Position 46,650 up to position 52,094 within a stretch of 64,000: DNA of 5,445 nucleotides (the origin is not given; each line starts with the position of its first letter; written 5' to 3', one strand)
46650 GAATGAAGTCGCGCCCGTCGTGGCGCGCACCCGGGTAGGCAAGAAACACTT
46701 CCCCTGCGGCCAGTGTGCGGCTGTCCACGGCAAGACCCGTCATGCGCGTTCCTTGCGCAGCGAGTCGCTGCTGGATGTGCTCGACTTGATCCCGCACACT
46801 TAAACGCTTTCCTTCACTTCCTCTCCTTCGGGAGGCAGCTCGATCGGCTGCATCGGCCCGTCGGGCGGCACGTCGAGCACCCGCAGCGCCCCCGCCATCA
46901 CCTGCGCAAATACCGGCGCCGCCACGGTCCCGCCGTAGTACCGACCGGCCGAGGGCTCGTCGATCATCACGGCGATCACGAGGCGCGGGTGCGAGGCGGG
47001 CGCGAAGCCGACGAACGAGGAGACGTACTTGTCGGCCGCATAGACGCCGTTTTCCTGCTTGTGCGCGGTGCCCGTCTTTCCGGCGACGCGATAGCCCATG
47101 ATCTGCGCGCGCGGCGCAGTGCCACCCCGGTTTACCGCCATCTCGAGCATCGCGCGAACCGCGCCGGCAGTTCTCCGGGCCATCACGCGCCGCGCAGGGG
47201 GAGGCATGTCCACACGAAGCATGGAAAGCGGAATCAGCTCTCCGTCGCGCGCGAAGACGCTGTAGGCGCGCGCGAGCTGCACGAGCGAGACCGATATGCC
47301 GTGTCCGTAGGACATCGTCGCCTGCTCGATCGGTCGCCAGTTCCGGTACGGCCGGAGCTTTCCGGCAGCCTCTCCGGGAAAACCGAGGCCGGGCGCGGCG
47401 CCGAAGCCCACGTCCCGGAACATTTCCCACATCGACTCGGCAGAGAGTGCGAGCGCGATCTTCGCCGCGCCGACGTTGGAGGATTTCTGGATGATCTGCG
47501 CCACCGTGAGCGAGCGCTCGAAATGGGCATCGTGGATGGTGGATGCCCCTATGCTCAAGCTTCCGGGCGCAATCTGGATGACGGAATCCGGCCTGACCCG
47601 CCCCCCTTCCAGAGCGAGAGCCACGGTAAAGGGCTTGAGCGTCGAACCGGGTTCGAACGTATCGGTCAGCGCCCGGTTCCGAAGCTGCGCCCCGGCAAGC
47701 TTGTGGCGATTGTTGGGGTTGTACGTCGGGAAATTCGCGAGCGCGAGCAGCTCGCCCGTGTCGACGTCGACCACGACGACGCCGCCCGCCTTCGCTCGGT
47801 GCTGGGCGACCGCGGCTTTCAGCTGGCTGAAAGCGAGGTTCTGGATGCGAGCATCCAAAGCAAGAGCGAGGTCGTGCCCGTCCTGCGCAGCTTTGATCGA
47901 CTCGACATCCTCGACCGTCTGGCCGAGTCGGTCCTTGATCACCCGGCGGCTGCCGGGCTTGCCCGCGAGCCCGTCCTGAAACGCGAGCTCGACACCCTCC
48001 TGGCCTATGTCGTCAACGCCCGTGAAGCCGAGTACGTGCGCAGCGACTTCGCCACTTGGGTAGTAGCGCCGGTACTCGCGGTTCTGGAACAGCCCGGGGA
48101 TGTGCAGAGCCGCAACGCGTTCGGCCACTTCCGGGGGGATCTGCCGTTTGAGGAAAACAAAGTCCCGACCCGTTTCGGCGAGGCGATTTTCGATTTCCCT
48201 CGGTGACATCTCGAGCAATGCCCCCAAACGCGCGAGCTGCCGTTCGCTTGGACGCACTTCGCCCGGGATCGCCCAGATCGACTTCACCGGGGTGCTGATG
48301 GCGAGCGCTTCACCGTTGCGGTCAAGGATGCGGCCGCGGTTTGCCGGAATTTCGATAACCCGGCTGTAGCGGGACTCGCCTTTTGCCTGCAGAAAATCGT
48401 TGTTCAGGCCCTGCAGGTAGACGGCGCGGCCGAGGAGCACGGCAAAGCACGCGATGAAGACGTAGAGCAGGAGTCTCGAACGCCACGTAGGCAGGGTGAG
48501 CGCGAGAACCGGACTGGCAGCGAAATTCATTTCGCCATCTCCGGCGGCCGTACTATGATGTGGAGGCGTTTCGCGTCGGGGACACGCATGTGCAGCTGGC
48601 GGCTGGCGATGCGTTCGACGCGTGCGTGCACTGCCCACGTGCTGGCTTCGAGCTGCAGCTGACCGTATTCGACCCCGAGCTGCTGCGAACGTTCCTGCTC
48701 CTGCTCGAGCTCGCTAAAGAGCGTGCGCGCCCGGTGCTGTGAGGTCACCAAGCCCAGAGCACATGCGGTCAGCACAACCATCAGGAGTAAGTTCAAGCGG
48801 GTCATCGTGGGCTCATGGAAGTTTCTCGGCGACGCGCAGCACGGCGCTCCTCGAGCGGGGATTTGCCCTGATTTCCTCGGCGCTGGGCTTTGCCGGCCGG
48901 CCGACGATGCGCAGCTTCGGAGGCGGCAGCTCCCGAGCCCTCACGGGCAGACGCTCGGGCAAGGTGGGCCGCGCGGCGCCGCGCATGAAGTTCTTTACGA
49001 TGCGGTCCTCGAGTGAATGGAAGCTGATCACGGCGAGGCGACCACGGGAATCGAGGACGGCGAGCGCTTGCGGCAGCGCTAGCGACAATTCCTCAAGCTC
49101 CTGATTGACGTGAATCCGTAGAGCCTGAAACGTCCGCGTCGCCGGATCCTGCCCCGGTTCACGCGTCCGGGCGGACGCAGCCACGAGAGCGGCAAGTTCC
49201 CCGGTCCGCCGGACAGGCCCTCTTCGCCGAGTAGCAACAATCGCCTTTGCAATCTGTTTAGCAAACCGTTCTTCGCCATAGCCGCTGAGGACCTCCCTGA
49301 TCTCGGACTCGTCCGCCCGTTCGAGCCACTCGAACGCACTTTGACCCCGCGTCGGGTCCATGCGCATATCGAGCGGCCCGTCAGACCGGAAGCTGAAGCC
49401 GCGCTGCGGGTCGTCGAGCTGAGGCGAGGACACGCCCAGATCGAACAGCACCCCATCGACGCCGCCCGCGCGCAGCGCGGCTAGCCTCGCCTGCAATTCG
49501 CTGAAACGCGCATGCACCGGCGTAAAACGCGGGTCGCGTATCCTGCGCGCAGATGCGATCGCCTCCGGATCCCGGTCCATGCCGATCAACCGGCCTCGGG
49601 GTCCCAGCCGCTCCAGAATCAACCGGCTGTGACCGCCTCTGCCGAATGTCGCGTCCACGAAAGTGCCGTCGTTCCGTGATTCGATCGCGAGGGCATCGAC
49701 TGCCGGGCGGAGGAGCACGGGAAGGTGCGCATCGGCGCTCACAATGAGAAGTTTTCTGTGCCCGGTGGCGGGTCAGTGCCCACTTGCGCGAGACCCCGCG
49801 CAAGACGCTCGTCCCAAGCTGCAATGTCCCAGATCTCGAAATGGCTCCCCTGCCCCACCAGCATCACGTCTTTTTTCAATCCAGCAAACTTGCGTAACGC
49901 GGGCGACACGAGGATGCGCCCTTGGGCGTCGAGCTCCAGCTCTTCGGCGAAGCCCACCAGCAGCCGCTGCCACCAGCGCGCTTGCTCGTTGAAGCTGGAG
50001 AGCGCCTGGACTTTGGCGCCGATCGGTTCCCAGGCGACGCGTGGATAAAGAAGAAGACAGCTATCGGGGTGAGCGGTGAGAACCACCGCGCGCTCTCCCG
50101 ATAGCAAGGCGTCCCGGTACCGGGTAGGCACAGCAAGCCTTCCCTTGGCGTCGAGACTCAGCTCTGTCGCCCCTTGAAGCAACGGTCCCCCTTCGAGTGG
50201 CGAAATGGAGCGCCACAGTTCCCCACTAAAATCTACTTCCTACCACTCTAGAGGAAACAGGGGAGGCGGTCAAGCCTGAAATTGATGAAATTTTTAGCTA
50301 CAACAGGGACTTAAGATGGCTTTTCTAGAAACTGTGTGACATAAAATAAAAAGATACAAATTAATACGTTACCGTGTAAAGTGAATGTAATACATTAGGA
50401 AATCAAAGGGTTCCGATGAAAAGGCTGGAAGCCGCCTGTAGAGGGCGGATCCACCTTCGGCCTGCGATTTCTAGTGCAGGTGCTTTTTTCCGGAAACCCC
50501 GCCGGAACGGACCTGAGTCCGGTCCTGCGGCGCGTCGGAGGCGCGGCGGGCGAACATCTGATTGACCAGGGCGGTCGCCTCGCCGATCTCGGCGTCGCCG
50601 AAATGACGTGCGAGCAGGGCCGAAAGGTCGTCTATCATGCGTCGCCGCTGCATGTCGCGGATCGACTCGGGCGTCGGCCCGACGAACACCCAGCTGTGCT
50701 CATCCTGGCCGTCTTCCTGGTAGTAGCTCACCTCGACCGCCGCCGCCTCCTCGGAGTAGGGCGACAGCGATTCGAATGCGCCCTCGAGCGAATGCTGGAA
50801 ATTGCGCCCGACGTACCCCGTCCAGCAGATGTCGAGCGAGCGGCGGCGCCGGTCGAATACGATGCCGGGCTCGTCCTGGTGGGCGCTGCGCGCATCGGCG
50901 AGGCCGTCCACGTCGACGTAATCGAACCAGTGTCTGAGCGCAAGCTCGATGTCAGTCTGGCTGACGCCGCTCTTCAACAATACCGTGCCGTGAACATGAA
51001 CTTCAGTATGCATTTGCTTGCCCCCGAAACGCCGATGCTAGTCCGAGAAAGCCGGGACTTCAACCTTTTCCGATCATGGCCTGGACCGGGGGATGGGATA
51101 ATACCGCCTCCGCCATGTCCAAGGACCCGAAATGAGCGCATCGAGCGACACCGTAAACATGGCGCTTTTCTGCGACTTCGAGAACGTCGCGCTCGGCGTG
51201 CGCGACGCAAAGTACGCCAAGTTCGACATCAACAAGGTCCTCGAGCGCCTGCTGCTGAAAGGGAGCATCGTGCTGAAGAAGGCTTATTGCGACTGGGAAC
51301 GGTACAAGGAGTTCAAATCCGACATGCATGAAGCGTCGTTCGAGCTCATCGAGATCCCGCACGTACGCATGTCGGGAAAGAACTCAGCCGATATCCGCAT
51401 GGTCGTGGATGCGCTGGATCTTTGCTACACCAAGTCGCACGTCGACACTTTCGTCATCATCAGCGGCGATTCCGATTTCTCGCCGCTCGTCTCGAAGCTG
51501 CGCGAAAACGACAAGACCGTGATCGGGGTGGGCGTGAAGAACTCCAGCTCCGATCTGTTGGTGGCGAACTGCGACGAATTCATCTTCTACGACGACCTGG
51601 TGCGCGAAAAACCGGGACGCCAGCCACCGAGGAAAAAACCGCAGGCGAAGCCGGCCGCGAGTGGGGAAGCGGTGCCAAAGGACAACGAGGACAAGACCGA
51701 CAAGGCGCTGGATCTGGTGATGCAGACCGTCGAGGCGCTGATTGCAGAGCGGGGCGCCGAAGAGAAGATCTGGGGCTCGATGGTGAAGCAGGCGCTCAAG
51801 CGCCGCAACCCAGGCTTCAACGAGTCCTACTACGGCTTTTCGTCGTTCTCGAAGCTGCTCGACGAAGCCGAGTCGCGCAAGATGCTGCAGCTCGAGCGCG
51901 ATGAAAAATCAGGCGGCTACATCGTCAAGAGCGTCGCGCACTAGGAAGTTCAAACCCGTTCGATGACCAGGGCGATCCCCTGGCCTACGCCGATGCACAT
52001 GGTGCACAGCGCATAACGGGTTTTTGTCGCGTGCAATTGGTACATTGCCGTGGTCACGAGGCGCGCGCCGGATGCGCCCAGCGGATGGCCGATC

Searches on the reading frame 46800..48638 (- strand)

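Call 6: search_protein_families(library=ncbifam, proteins=[window:46800-48638:-], max_evalue=0.001)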
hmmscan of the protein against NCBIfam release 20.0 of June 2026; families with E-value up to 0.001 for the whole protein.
window:46800-48638:- (612 aa): 22 families
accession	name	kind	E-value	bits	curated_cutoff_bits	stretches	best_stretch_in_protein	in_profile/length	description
NF053573.1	PBP2_PenA_Neis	exception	2.9e-179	597.3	1105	1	53-595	27-571/572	peptidoglycan D,D-transpeptidase PBP2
NF011685.0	PRK15105.1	subfamily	4.1e-145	484.6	737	1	51-594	21-567/588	peptidoglycan glycosyltransferase FtsI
TIGR02214.1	spoVD_pbp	equivalog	6.4e-119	398.1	688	1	56-593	4-563/636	stage V sporulation protein D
TIGR03423.1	pbp2_mrdA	equivalog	2.4e-84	284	455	1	53-585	2-591/593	penicillin-binding protein 2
NF038271.1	strep_PBP2X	exception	5e-45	153.9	1050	2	171-469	163-475/750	penicillin-binding protein PBP2X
NF051842.1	PBP4_5_Efaec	equivalog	3.1e-36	125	700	1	98-531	162-620/668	penicillin-binding protein PBP4(5)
TIGR02074.1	PBP_1a_fam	subfamily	5.4e-27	94.8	508.75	1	238-585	209-533/535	PBP1A family penicillin-binding protein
NF008061.0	PRK10795.1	equivalog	7.8e-26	90.8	962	2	207-438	202-439/634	peptidoglycan DD-transpeptidase MrdA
TIGR02073.1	PBP_1c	equivalog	7.7e-21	74.3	494.2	2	254-412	241-396/728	penicillin-binding protein 1C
NF038278.1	strep_PBP2B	exception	2e-18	66.2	975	2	204-399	255-454/678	penicillin-binding protein PBP2B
NF051885.1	tranpepglycosPbpC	equivalog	3.5e-13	49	900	1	255-588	290-597/632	multimodular transpeptidase-transglycosylase PbpC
NF000237.1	MECA_PBP2A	equivalog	3.1e-12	45.6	750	1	96-470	146-546/668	PBP2a family beta-lactam-resistant peptidoglycan transpeptidase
NF033378.1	MECD_PBP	exception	4.9e-12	45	1450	1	92-581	144-662/678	PBP2a family beta-lactam-resistant peptidoglycan transpeptidase MecD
NF000407.1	MECC_PBP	exception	2.3e-10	39.4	1500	1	210-560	274-631/665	PBP2a family beta-lactam-resistant peptidoglycan transpeptidase MecC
NF000406.1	MECB_PBP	exception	7.9e-09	34.4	1450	1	211-310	277-370/674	PBP2a family beta-lactam-resistant peptidoglycan transpeptidase MecB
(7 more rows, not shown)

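Call 7: search_protein_families(library=pfam, proteins=[window:46800-48638:-], max_evalue=0.001)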
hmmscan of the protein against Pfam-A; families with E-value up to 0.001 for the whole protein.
window:46800-48638:- (612 aa): 3 families
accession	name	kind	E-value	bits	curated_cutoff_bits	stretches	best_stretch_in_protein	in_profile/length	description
PF00905.27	Transpeptidase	-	1.7e-77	261.1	22.1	1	285-581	1-298/299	Penicillin binding protein transpeptidase domain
PF03717.20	PBP_dimer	-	3.3e-22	80.2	24.4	1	97-244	2-178/180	Penicillin-binding Protein dimerisation domain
PF21922.1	PBP_dimer_2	-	3.2e-05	24.5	27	1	187-229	21-62/83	Penicillin binding protein A dimerisation domain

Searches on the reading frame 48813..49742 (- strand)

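Call 6: search_protein_families(library=ncbifam, proteins=[window:48813-49742:-], max_evalue=0.001)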
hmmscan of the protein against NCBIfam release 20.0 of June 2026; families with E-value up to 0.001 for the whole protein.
window:48813-49742:- (309 aa): 2 families
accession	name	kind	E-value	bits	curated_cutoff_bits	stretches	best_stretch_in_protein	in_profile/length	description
TIGR00006.1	TIGR00006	equivalog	2.8e-105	352.2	154.3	1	2-307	3-309/310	16S rRNA (cytosine(1402)-N(4))-methyltransferase RsmH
NF053511.1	tRNA_U34_MnmM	equivalog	0.00023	20.7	135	0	23-103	16-97/183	tRNA 5-(aminomethyl)-2-thiouridylate-methyltransferase MnmM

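Call 7: search_protein_families(library=pfam, proteins=[window:48813-49742:-], max_evalue=0.001)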
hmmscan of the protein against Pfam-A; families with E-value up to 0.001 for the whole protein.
window:48813-49742:- (309 aa): 3 families
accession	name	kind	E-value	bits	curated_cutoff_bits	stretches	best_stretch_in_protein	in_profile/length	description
PF01795.25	Methyltransf_5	-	2.3e-105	352.9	27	1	5-307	3-308/309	MraW methylase family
PF13847.12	Methyltransf_31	-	0.00063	19.9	27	0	26-70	5-49/145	Methyltransferase domain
PF01728.25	FtsJ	-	0.00081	19.8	24.1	0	24-105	21-102/181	FtsJ-like methyltransferase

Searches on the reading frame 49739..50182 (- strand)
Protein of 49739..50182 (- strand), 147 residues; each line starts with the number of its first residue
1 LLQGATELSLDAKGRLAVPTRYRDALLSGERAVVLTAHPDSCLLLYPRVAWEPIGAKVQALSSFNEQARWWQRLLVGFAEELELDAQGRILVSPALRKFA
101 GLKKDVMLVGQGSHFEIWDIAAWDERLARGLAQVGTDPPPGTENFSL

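Call 6: search_protein_families(library=ncbifam, proteins=[window:49739-50182:-], max_evalue=0.001)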
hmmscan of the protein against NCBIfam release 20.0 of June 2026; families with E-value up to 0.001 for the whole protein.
window:49739-50182:- (147 aa): 6 families
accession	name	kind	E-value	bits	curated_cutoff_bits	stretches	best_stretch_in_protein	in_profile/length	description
TIGR00242.1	TIGR00242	equivalog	7.3e-40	136.2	98.35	1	1-128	1-126/144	division/cell wall cluster transcriptional repressor MraZ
NF001482.0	PRK00326.3-4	equivalog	2.1e-24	86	168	1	1-125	1-139/160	division/cell wall cluster transcriptional repressor MraZ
NF001476.0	PRK00326.2-2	equivalog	1.8e-22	79.7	162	1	3-124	6-136/163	division/cell wall cluster transcriptional repressor MraZ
NF001477.0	PRK00326.2-4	equivalog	1.2e-20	74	162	1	7-128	9-132/155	division/cell wall cluster transcriptional repressor MraZ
NF001483.0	PRK00326.3-5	equivalog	3.1e-14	53.5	239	1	4-124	5-128/155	division/cell wall cluster transcriptional repressor MraZ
NF001475.0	PRK00326.2-1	equivalog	3.3e-11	43.3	257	1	10-128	12-132/149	division/cell wall cluster transcriptional repressor MraZ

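Call 7: search_protein_families(library=pfam, proteins=[window:49739-50182:-], max_evalue=0.001)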
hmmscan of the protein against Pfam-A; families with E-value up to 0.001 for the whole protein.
window:49739-50182:- (147 aa): 1 family
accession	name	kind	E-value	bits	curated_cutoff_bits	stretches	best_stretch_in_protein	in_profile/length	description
PF02381.23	MraZ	-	6.4e-34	116.2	23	2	79-127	5-53/72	MraZ protein, putative antitoxin-like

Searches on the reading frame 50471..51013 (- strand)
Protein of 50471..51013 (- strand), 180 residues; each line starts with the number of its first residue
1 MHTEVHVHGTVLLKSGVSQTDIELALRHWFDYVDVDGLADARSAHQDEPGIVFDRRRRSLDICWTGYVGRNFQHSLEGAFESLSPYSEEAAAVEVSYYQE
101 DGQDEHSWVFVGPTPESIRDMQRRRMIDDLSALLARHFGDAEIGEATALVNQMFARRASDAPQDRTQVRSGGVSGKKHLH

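Call 6: search_protein_families(library=ncbifam, proteins=[window:50471-51013:-], max_evalue=0.001)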
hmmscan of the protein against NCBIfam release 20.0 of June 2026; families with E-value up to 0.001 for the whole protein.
window:50471-51013:- (180 aa): 0 families

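Call 7: search_protein_families(library=pfam, proteins=[window:50471-51013:-], max_evalue=0.001)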
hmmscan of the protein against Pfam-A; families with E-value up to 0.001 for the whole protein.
window:50471-51013:- (180 aa): 1 family
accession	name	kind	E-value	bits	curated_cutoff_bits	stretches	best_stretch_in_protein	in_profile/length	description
PF20621.3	DUF6806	-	5.5e-47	159.9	27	1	3-154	1-158/159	Family of unknown function (DUF6806)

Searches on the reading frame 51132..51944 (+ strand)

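Call 6: search_protein_families(library=ncbifam, proteins=[window:51132-51944:+], max_evalue=0.001)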
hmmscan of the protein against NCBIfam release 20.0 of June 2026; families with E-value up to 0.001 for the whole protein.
window:51132-51944:+ (270 aa): 1 family
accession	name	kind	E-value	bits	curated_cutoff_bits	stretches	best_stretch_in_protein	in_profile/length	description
TIGR00288.1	TIGR00288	hypoth_equivalog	1.4e-07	31.5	178.45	1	85-151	88-153/160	TIGR00288 family NYN domain-containing protein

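Call 7: search_protein_families(library=pfam, proteins=[window:51132-51944:+], max_evalue=0.001)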
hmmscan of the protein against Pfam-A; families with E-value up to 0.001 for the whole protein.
window:51132-51944:+ (270 aa): 2 families
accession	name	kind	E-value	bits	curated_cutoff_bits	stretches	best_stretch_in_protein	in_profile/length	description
PF01936.24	NYN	-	2.3e-36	125.9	24.2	1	10-153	2-144/145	NYN domain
PF12872.13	OST-HTH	-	4.1e-05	23.8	23.8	1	199-245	8-54/71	OST-HTH/LOTUS domain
